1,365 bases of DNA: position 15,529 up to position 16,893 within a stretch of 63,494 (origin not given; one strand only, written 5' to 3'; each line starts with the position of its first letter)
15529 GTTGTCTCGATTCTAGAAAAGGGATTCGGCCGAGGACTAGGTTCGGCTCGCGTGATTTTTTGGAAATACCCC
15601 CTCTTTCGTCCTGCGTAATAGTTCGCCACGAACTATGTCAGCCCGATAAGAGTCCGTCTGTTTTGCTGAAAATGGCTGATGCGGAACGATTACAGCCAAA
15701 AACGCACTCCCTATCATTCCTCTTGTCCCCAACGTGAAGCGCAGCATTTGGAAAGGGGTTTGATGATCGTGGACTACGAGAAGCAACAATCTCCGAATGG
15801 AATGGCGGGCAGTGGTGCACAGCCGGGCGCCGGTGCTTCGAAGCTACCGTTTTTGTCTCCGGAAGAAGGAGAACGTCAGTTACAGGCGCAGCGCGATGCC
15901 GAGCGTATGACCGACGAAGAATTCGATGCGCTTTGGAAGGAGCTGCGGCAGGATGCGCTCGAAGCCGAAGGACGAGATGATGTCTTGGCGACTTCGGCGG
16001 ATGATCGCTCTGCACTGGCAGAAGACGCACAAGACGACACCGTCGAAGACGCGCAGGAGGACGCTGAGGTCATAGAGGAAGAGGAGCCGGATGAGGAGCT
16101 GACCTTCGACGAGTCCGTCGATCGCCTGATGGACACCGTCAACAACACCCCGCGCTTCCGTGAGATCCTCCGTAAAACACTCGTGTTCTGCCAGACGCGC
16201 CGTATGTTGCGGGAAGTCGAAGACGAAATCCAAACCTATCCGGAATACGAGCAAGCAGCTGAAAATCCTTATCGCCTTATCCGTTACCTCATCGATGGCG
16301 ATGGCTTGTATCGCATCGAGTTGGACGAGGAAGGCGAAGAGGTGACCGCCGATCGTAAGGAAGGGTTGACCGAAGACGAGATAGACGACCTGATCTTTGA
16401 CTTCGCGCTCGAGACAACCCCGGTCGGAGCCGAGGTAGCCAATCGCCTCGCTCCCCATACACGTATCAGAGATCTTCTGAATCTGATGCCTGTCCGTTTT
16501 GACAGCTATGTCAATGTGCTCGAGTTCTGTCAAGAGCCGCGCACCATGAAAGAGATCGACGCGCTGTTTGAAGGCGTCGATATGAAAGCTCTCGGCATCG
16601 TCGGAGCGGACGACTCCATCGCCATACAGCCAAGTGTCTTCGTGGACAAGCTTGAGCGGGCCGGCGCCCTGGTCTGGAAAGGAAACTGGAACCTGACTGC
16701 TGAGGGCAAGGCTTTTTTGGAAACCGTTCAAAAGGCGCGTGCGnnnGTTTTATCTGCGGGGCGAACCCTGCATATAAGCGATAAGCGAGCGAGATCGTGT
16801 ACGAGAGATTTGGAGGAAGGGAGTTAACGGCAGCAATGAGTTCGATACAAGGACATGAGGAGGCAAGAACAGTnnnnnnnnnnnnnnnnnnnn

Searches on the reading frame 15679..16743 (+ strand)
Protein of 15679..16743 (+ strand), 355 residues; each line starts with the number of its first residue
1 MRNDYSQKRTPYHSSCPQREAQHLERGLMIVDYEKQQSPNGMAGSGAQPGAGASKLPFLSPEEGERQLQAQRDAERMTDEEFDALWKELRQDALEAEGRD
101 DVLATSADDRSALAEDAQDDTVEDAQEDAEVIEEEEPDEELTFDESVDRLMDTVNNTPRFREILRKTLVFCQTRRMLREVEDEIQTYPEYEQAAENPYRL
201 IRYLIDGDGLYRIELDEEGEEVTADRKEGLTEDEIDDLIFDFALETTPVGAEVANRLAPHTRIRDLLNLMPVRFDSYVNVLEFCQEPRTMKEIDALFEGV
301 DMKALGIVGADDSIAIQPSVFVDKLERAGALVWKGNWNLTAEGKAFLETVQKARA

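Call 4: search_protein_families(library=pfam, proteins=[window:15679-16743:+])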
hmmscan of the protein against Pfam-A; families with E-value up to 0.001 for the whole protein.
window:15679-16743:+ (355 aa): 0 families

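Call 5: search_protein_families(library=ncbifam, proteins=[window:15679-16743:+])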
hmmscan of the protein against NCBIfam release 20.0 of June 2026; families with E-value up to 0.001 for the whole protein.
window:15679-16743:+ (355 aa): 0 families

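Call 50: find_homologous_proteins(query=window:15679-16743:+, max_evalue=0.00001)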
Query window:15679-16743:+ (355 aa): 91 proteins with E <= 0.00001 among 6962 candidates.
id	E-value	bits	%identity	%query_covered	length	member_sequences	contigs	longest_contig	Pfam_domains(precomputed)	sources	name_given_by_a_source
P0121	6.4e-207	704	100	92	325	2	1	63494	-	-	-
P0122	3.0e-99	350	54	88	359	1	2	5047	-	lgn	-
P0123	1.5e-98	348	52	88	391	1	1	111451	-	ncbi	-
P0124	5.4e-97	343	54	88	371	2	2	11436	-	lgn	-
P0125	4.7e-95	336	53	88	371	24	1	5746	-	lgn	-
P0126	7.7e-95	336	51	89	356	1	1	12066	-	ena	-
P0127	1.5e-94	335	52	88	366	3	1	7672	-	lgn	-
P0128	1.6e-94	335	51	89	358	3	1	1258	-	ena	-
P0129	2.7e-93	331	51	90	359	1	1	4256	-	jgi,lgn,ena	jgi:hypothetical protein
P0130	4.0e-84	300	48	89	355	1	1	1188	-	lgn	-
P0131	3.2e-66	242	44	77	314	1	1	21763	-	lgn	-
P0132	3.2e-64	235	45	80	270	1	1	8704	-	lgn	-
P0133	2.8e-63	232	45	78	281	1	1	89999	-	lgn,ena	-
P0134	5.6e-63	231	50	60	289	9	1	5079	-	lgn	-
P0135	2.0e-62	229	43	80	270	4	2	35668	-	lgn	-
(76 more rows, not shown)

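Call 58: predict_structure(alignment_id=A2)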
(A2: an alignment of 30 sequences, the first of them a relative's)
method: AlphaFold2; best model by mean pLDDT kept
length: 325 residues; sequences in the alignment: 30
mean_pLDDT: 84.7   pTM: 0.65
mean pLDDT of the five models: 84.7, 83.4, 83.1, 81.1, 80.6
residues with pLDDT >= 90: 219; 70-90: 35; 50-70: 27; < 50: 44
segments of 3 or more residues with pLDDT < 50: 11-18, 20-25, 73-94, 96-98
pLDDT, mean of each block of 10 residues (from residue 1): 52 46 57 92 90 90 79 44 43 48 67 97 95 98 98 97 95 98 98 98 98 98 98 93 95 98 96 77 84 96 96 96 93
secondary structure, 60 per line:
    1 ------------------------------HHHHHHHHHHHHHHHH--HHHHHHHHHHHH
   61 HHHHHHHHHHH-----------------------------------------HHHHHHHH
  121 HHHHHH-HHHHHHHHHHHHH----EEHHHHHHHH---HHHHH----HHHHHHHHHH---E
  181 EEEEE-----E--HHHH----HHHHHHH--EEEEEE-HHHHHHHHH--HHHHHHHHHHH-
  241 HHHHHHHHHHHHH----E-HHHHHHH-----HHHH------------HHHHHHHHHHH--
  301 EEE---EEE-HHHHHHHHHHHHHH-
elements in order: H31-46 H49-71 H113-126 H128-140 H147-154 H158-162 H167-176 E180-185 H194-197 H202-208 E211-216 H218-226 H229-239 H241-253 H260-266 H272-275 H288-298 E301-303 E307-309 H311-324

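Call 62: fold_search(model_id=the predicted structure, library=pdb)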
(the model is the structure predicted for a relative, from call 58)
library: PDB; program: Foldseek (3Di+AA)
matches with E <= 10: 295; with E <= 0.001: 0
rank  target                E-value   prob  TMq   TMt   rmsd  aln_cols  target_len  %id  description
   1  2nyx_A                8.0e-02  0.92  0.21  0.41   8.0       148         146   16  Crystal structure of RV1404 from Mycobacterium tuberculosis (released 2006-12-05)
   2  8zf0_A                1.9e-01  0.97  0.23  0.18   5.5       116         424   12  pRib-ADP bound OsEDS1-PAD4-ADR1 complex (released 2024-11-13)
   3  3elk_B                2.1e-01  0.96  0.20  0.56   5.9       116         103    9  Crystal structure of putative transcriptional regulator TA0346 from Thermoplasma acidophilum (released 2008-09-30)
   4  6aht_B                2.2e-01  0.95  0.22  0.56   5.1       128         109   12  Plasmid partitioning protein TubR from Bacillus cereus (released 2019-06-26)
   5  8c7t_B                2.3e-01  0.08  0.11  0.12  19.6       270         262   13  Unliganded transcriptional pleiotropic repressor CodY from Enterococcus faecalis (released 2023-06-28)
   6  3hhh_B                2.6e-01  0.93  0.21  0.56   5.2       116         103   13  Crystal structure of transcriptional regulator, a member of PadR family, from Enterococcus faecalis V583 (released 2009-06-02)
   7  3s2w_F                3.4e-01  0.35  0.16  0.33  11.4       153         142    9  The crystal structure of a MarR transcriptional regulator from Methanosarcina mazei Go1 (released 2011-06-22)
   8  5h20                  4.0e-01  0.84  0.22  0.59   4.8       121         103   12  X-ray structure of PadR-like Transcription factor from bacteroid fragilis (released 2017-03-08)
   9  3r0a_A                4.0e-01  0.63  0.19  0.44   9.3       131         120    9  Possible transcriptional regulator from Methanosarcina mazei Go1 (gi 21227196) (released 2011-03-23)
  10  5x11_G                4.0e-01  0.35  0.20  0.35  18.4       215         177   11  Crystal structure of Bacillus subtilis PadR in complex with operator DNA (released 2017-11-22)
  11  3voe_B                4.2e-01  0.84  0.19  0.41   9.7       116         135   12  Crystal Structure of wild type MarR (apo form) from E.coli (released 2013-03-06)
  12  9h88_A                4.5e-01  0.75  0.22  0.52   5.5       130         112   13  Crystal structure of LmrR variant V15aY-RNYW with Val15 replaced by 3-aminotyrosine and evolved as Friedel-Crafts alky (released 2025-04-30)
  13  7wh4_A                4.7e-01  0.96  0.24  0.67   3.5       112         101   12  Crystal structure of the PadR-family transcriptional regulator Rv3488 of Mycobacterium tuberculosis H37Rv in complex w (released 2022-02-09)
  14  5zi8_B                4.7e-01  0.93  0.21  0.60   4.3       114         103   11  Crystal structure of the PadR-family transcriptional regulator Rv3488 of Mycobacterium tuberculosis H37Rv in complex w (released 2018-10-17)
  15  7xuq                  4.7e-01  0.66  0.22  0.52   5.2       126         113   13  Crystal structure of Tpe3.0 complexed with N-Boc-3-alkenylindole (released 2022-09-28)
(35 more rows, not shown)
